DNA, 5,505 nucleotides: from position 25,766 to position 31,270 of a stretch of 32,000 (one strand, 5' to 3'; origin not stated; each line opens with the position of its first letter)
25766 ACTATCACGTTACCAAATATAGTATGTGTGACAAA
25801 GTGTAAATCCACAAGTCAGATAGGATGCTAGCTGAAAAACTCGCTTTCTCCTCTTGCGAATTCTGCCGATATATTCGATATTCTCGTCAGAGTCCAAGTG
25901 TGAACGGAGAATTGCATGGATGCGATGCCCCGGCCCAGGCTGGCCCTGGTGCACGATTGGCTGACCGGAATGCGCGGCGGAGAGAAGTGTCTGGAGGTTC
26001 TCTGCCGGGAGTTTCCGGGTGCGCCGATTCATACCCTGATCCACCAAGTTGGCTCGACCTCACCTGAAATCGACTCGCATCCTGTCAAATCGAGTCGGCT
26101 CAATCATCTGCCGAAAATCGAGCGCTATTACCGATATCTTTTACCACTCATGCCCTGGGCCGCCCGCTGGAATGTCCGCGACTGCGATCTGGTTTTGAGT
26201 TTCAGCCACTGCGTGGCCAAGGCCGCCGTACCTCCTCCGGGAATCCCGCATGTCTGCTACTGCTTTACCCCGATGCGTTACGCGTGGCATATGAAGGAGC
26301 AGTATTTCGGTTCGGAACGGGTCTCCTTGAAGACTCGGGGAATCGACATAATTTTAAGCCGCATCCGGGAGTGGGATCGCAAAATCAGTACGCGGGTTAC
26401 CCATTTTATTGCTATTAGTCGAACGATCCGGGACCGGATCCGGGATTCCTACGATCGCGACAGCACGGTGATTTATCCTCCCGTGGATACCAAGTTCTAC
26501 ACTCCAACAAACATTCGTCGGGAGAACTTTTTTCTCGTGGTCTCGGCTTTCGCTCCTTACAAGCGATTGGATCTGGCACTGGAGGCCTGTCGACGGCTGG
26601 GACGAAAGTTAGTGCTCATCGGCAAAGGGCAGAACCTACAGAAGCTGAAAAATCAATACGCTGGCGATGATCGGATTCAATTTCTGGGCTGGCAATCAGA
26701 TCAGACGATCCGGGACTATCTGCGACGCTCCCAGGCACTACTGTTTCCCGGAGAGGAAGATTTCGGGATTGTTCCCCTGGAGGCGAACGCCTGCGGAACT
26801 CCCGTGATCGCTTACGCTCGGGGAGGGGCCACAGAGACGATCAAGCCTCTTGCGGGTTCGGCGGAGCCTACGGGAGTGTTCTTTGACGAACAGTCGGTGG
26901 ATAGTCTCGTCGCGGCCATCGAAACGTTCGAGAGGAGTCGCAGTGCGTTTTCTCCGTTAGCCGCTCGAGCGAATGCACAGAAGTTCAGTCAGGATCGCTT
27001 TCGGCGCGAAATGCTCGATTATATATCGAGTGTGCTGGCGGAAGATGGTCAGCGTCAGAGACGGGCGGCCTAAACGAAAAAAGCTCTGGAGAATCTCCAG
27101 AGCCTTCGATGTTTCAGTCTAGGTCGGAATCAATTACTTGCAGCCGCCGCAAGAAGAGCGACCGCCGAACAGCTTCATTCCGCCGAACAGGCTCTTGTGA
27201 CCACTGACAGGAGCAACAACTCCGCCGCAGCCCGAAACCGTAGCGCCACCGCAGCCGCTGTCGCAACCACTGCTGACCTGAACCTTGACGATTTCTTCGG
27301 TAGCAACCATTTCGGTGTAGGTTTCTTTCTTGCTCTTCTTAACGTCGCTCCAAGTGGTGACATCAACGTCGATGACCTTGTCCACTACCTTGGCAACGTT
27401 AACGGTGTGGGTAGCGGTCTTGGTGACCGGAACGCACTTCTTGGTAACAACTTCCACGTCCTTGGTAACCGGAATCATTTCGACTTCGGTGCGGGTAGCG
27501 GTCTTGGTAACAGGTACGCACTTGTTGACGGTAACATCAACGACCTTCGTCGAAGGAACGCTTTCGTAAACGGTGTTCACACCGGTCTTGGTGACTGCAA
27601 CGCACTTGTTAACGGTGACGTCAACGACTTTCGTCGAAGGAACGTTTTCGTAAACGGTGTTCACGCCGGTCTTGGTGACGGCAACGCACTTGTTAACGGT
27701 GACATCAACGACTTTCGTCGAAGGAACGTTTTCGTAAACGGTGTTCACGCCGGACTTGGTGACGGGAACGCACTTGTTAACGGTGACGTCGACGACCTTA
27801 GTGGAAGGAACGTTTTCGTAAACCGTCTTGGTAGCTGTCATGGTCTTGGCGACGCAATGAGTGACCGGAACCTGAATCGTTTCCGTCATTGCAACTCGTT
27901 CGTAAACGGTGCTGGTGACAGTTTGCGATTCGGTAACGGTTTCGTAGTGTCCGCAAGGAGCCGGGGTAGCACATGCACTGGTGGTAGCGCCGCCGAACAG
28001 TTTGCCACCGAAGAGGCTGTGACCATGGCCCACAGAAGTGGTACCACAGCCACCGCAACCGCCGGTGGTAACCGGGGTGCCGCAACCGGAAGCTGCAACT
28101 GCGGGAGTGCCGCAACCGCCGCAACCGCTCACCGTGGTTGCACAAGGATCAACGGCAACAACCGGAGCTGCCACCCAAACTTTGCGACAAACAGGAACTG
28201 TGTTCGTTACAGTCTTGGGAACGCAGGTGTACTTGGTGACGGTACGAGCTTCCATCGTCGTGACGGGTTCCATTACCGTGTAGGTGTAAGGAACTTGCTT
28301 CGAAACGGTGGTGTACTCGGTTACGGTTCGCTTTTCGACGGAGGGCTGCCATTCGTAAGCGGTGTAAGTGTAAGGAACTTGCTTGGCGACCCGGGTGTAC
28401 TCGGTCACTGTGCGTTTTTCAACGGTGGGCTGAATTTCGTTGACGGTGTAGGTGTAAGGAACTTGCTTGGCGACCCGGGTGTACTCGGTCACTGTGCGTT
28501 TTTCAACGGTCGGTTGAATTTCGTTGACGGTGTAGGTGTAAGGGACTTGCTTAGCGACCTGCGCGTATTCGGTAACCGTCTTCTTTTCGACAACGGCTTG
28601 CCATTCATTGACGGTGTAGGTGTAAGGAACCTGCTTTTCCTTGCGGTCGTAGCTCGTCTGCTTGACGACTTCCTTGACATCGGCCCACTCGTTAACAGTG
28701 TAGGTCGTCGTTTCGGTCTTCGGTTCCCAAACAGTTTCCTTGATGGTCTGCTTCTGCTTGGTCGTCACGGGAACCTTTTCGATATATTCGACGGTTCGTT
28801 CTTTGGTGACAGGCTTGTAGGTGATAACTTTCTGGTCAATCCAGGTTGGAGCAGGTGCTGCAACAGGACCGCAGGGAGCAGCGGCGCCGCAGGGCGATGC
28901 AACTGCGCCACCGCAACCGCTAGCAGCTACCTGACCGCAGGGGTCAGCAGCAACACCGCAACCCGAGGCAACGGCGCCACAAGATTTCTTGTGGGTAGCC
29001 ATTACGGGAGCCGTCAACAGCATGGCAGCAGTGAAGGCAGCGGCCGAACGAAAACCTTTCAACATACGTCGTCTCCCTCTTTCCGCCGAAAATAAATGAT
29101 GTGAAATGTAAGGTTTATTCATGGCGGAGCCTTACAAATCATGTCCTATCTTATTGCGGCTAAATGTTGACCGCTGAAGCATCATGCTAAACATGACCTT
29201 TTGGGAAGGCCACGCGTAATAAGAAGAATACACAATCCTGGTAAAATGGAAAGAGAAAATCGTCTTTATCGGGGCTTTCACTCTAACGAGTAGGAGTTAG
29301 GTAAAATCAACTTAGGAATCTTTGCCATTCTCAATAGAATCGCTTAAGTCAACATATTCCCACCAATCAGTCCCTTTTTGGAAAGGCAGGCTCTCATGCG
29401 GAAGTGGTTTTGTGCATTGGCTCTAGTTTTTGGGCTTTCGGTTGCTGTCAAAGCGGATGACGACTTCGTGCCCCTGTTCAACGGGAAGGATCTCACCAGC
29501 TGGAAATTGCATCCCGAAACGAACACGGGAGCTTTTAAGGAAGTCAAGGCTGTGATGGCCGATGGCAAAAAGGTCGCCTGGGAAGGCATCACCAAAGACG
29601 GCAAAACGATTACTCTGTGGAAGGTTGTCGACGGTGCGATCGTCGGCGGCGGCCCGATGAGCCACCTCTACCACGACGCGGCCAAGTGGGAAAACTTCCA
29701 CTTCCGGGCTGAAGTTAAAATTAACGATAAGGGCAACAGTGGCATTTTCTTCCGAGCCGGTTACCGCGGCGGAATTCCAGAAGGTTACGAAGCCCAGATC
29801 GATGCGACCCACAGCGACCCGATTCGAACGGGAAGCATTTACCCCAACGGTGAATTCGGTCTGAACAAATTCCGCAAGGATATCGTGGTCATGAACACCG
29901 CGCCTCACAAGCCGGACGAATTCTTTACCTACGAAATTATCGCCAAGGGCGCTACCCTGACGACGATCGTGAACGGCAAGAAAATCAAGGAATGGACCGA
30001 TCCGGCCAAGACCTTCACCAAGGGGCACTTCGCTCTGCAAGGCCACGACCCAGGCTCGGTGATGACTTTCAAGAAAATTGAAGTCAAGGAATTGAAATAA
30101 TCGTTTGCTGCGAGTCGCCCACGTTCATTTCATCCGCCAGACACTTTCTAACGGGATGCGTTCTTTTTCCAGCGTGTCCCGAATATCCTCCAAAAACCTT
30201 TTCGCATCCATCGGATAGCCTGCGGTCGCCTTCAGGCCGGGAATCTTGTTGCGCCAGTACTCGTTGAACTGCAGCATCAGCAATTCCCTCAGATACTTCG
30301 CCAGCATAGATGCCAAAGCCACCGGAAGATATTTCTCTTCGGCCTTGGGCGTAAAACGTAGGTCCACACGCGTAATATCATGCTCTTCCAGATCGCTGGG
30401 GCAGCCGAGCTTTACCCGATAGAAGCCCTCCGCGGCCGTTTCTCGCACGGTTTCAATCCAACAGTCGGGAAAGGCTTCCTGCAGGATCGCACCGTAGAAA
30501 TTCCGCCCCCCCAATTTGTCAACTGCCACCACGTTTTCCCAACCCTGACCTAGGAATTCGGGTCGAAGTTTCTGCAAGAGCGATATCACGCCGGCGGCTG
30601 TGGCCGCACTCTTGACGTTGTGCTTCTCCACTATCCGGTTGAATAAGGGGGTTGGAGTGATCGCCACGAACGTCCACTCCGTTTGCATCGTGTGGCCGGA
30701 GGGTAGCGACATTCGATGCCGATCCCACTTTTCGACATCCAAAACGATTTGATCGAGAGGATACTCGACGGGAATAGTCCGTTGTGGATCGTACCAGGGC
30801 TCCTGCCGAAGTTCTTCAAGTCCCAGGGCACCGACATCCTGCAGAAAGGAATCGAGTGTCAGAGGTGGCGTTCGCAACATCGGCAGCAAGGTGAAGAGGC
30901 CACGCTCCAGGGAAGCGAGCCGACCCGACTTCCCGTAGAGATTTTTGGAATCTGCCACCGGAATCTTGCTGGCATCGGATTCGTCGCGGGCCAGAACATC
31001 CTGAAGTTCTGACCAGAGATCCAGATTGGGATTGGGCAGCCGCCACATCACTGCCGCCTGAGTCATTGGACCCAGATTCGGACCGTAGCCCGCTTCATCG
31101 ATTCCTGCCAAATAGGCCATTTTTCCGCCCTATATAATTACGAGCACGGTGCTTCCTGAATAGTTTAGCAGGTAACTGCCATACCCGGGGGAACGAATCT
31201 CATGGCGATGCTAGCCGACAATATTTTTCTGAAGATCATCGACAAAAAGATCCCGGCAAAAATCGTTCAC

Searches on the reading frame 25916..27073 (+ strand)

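Call 42: search_protein_families(library=pfam, proteins=[window:25916-27073:+])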
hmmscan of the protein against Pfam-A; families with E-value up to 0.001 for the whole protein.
window:25916-27073:+ (385 aa): 4 families
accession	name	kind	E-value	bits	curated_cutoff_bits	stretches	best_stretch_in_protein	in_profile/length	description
PF00534.26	Glycos_transf_1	-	5.2e-29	101.4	26.4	1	202-342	14-159/172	Glycosyl transferases group 1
PF13692.12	Glyco_trans_1_4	-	9.4e-20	71.8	27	1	206-337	4-138/142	Glycosyl transferases group 1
PF13439.12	Glyco_transf_4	-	7.2e-10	39.6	28.5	1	21-193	3-169/170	Glycosyltransferase Family 4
PF20706.3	GT4-conflict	-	1.5e-08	34.5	26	1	162-323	148-334/385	Family 4 Glycosyltransferase in conflict systems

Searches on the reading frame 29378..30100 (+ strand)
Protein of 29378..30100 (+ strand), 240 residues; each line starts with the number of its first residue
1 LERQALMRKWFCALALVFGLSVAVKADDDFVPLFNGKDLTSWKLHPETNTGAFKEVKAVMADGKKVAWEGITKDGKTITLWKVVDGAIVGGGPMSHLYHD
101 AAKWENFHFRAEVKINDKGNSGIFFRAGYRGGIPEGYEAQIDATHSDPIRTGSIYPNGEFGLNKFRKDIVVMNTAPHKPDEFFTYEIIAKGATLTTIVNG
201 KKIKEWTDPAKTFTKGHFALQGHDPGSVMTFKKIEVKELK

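Call 42: search_protein_families(library=pfam, proteins=[window:29378-30100:+])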
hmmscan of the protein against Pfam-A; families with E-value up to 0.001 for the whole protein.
window:29378-30100:+ (240 aa): 1 family
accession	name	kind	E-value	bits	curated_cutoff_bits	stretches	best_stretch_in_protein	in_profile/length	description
PF06439.18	3keto-disac_hyd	-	1e-38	133.7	26.8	1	29-237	1-187/187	3-keto-disaccharide hydrolase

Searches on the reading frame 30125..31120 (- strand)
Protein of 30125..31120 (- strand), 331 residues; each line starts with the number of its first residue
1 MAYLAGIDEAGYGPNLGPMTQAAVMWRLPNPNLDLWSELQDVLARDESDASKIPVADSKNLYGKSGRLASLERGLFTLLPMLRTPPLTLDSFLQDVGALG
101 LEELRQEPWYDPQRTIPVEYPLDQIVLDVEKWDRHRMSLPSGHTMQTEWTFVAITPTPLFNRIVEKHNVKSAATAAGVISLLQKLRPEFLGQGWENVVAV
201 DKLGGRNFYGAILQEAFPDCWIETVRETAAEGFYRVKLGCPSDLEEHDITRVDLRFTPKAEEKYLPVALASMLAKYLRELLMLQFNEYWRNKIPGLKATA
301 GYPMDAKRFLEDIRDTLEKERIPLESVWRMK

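Call 42: search_protein_families(library=pfam, proteins=[window:30125-31120:-])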
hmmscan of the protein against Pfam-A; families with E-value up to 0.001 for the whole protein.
window:30125-31120:- (331 aa): 1 family
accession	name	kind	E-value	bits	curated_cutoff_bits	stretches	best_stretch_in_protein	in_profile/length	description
PF01351.25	RNase_HII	-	3.2e-13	50.4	25.8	2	247-307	118-175/199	Ribonuclease HII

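Call 45: find_encoding_contigs(protein=window:30125-31120:-, flank=10000, max_places=5)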
Protein window:30125-31120:- (331 aa): 1 contig read that carries it; 1 place shown.
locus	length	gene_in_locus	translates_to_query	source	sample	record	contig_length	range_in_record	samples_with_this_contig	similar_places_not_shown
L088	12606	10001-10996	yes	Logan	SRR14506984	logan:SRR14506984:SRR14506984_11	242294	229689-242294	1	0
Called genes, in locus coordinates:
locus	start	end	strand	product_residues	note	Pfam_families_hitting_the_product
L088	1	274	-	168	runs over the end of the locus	PF02367:TsaE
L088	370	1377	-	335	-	PF03462:PCRF, PF00472:RF-1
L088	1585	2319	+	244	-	PF00106:adh_short, PF08659:KR, PF13561:adh_short_C2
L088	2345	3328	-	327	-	PF03935:SKN1_KRE6_Sbg1, PF26113:GH16_XgeA, PF00722:Glyco_hydro_16, PF03935:SKN1_KRE6_Sbg1 (weak)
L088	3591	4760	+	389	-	-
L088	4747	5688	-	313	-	-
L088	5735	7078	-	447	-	PF00069:Pkinase, PF01636:APH (faint), PF07714:PK_Tyr_Ser-Thr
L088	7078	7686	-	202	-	PF04542:Sigma70_r2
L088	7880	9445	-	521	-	PF07596:SBP_bac_10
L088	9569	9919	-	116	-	PF11969:DcpS_C, PF01230:HIT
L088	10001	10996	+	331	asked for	PF01351:RNase_HII (weak)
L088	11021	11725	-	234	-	PF06439:3keto-disac_hyd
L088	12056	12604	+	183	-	?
